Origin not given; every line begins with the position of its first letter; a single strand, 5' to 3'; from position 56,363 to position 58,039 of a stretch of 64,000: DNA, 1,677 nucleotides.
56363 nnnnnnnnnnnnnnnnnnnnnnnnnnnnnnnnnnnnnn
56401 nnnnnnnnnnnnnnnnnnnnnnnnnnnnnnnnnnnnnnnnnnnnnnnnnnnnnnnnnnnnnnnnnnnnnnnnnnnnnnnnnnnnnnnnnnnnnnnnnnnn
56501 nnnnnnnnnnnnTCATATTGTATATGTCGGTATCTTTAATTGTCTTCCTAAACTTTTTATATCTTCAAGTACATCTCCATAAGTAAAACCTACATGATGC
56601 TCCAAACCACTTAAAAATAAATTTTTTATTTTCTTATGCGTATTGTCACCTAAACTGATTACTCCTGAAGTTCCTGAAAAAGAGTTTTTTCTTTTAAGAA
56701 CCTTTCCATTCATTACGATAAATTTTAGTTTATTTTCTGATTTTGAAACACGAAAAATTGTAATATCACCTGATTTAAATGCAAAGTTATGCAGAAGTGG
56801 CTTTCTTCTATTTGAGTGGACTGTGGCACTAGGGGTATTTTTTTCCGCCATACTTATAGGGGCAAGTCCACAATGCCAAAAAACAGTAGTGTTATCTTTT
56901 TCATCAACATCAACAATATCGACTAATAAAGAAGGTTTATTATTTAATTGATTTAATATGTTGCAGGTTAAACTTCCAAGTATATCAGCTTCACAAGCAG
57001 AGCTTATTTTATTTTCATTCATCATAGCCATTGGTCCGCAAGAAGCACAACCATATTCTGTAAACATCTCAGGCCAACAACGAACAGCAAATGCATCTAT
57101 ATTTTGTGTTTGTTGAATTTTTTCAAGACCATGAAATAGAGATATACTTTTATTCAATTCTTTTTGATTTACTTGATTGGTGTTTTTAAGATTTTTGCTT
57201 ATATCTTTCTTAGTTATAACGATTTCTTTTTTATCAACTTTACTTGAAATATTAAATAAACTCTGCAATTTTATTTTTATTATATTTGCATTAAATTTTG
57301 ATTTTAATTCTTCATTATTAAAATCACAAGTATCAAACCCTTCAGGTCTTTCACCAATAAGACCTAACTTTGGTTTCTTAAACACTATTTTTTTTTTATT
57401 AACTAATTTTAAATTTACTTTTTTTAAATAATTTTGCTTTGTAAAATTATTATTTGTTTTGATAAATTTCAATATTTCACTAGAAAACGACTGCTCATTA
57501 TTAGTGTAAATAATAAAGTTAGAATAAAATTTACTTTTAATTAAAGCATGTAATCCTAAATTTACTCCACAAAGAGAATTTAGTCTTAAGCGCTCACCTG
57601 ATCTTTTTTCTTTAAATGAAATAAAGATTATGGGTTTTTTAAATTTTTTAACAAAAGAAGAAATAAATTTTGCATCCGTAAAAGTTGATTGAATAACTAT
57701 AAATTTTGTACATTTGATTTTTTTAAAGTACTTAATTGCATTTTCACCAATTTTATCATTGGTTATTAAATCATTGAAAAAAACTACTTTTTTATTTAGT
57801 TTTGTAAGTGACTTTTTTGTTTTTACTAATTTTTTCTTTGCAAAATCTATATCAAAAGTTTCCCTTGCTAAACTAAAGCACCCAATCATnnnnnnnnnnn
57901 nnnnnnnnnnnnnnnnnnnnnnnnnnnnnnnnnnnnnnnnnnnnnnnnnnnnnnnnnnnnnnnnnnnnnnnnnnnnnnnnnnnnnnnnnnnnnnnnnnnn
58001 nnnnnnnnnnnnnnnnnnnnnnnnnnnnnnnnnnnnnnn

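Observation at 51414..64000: Sulfoglycolysis-like sugar cluster with sulfopyruvate decarboxylase embedded in the operon: candidate single-cell route from a sulfosugar to sulfite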

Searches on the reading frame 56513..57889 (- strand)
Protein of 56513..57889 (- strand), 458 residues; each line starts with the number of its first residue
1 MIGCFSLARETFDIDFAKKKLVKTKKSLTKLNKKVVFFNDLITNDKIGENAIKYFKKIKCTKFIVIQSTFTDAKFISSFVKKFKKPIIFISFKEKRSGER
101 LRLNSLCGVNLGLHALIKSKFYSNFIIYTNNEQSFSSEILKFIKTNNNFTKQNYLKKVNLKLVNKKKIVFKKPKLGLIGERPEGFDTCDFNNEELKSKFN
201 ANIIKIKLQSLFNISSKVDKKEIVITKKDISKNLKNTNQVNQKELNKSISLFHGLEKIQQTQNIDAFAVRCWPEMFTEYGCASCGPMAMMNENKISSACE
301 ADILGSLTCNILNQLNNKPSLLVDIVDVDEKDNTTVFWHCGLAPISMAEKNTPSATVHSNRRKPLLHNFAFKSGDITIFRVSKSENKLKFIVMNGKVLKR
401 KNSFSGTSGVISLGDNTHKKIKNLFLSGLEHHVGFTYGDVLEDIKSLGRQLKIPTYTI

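Call 3: search_protein_families(library=pfam, proteins=[window:56513-57889:-], max_evalue=0.01)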
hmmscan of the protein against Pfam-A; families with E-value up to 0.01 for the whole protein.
window:56513-57889:- (458 aa): 1 family
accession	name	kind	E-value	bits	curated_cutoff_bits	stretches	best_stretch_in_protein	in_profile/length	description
PF02952.23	Fucose_iso_C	-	6.2e-07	29.6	29.3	1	371-454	47-138/143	L-fucose isomerase, C-terminal domain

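Call 4: search_protein_families(library=ncbifam, proteins=[window:56513-57889:-], max_evalue=0.01)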
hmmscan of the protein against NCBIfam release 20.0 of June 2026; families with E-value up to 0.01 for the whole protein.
window:56513-57889:- (458 aa): 1 family
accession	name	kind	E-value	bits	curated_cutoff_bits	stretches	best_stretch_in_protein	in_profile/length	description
NF048012.1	SlpQosIsomSftI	equivalog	1.1e-87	294.6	700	1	6-456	8-441/443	sulfoquinovose isomerase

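Call 11: find_homologous_proteins(query=window:56513-57889:-, max_evalue=0.00001)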
Query window:56513-57889:- (458 aa): 1540 proteins with E <= 0.00001 among 8000 candidates; the best 120 are listed.
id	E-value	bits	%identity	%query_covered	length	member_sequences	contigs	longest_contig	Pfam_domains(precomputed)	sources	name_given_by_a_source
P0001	3.1e-279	944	93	100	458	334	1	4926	PF02952.24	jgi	-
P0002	5.9e-269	910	91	100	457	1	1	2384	PF02952.24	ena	-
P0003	4.7e-268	907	90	100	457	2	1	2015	PF02952.24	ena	-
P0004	8.5e-268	906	90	100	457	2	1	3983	PF02952.24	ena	-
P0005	2.8e-267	905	90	100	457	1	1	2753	PF02952.24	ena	-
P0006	6.2e-267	903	90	100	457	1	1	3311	PF02952.24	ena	-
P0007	1.0e-264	896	89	100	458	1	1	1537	PF02952.24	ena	-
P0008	1.7e-264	895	89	100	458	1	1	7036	PF02952.24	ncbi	-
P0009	8.7e-264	893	88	100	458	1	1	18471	PF02952.24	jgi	-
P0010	1.2e-262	889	88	100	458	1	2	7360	PF02952.24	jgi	jgi:L-fucose isomerase-like protein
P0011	5.0e-262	887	87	100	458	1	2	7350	PF02952.24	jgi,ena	-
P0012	1.5e-261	886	88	100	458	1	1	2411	PF02952.24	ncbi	-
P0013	1.6e-261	886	88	100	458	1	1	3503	PF02952.24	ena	-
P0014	3.0e-261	885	88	100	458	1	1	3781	PF02952.24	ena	-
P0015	5.9e-261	884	88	100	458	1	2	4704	PF02952.24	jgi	-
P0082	7.3e-171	587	59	100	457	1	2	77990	PF02952.24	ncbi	-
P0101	7.6e-167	574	58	100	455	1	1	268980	PF02952.24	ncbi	-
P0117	4.4e-164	565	57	100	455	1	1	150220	PF02952.24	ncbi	-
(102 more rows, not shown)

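Call 12: find_related_loci(query=window:56513-57889:-, collection=genome_contigs, flank=10000)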
Query window:56513-57889:- (458 aa) in genome_contigs; peptide patterns used: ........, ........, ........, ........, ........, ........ (x = any residue, [..] = any of these).
136 stretches matched a pattern; 14 encode a relative of the query (tblastn E <= 1e-3); 14 distinct loci.
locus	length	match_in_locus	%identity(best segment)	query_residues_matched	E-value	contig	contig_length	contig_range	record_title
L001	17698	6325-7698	85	1-458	0e+0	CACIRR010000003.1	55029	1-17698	uncultured Alphaproteobacteria bacterium isolate AG-439-A19 genome assembly, contig: AG-439-A19_NODE_3, whole genome sho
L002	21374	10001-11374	86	1-458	0e+0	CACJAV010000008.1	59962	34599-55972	MAG: uncultured Alphaproteobacteria bacterium isolate AG-447-A02 genome assembly, contig: AG-447-A02_NODE_8, whole genom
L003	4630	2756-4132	83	1-458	0e+0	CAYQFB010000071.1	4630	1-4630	MAG TPA_asm: uncultured Alphaproteobacteria bacterium isolate SRP077602_co3_758 genome assembly, contig: NODE_38754_leng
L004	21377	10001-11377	81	1-458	0e+0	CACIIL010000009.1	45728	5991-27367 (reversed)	uncultured Alphaproteobacteria bacterium isolate AG-435-K07 genome assembly, contig: AG-435-K07_NODE_9, whole genome sho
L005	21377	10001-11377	80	1-458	0e+0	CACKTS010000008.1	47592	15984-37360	uncultured Alphaproteobacteria bacterium isolate AG-457-I08 genome assembly, contig: AG-457-I08_NODE_8, whole genome sho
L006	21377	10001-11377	79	1-458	0e+0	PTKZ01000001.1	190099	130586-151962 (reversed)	MAG: Alphaproteobacteria bacterium MarineAlpha5_Bin5 CFH15_1, whole genome shotgun sequence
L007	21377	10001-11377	80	1-458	0e+0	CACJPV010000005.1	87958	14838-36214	MAG: uncultured Alphaproteobacteria bacterium isolate AG-447-L18 genome assembly, contig: AG-447-L18_NODE_5, whole genom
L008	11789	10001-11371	70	1-458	0e+0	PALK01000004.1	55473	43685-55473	MAG: Rickettsiales bacterium isolate SAT45 306105, whole genome shotgun sequence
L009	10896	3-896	94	161-458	0e+0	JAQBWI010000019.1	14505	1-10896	MAG: Proteobacteria bacterium isolate casp150-mb.224 NODE_10726_length_14505_cov_0.083021, whole genome shotgun sequence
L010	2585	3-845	94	178-458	0e+0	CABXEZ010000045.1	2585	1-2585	MAG: uncultured Alphaproteobacteria bacterium isolate AG-313-N13 genome assembly, contig: AG-313-N13_NODE_45, whole geno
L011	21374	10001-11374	52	1-458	1e-165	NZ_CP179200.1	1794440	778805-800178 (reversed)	Pseudothioglobus sp. nBUS_23 chromosome, complete genome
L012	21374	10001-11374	86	1-458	0e+0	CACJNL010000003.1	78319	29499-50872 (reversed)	uncultured Alphaproteobacteria bacterium isolate AG-447-J18 genome assembly, contig: AG-447-J18_NODE_3, whole genome sho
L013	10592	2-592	91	262-458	2e-123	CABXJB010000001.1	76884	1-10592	MAG: uncultured Alphaproteobacteria bacterium isolate AG-319-E03 genome assembly, contig: AG-319-E03_NODE_1, whole genom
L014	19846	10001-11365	37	3-454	2e-103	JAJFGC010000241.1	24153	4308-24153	MAG: Marinicaulis sp. isolate OFTM304 OFTM304_240, whole genome shotgun sequence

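Call 13: find_encoding_contigs(protein=P0101, flank=10000, max_places=2)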
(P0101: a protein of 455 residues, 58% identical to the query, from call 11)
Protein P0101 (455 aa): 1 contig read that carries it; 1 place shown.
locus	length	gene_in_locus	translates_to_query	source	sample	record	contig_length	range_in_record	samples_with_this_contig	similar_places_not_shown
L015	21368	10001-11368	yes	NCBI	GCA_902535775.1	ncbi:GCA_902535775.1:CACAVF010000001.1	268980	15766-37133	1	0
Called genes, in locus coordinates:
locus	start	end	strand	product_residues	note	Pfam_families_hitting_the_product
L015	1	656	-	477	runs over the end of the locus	PF01232:Mannitol_dh, PF08125:Mannitol_dh_C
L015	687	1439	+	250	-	PF00106:adh_short, PF01370:Epimerase (weak), PF13561:adh_short_C2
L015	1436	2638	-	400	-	-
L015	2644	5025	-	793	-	PF13802:Gal_mutarotas_2, PF01055:Glyco_hydro_31_2nd, PF21365:Glyco_hydro_31_3rd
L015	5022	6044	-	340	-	PF00005:ABC_tran, PF13304:AAA_21 (faint), PF08402:TOBE_2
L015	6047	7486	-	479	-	PF00528:BPD_transp_1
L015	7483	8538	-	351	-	PF00528:BPD_transp_1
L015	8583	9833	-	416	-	PF01547:SBP_bac_1, PF13416:SBP_bac_8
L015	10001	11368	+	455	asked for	PF02952:Fucose_iso_C (weak)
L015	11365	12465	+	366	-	PF01408:GFO_IDH_MocA, PF02894:GFO_IDH_MocA_C, PF22725:GFO_IDH_MocA_C3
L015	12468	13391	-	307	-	PF00389:2-Hacid_dh, PF02826:2-Hacid_dh_C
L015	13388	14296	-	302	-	PF00294:PfkB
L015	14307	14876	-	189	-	PF02775:TPP_enzyme_C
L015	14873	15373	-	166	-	PF02776:TPP_enzyme_N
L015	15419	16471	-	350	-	PF01263:Aldose_epim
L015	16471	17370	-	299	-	PF00892:EamA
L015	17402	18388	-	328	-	PF00005:ABC_tran, PF08352:oligo_HPY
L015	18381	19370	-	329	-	PF00005:ABC_tran, PF02463:SMC_N, PF13304:AAA_21, PF08352:oligo_HPY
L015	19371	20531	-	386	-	PF12911:OppC_N, PF00528:BPD_transp_1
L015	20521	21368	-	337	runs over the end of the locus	PF19300:BPD_transp_1_N (weak), PF00528:BPD_transp_1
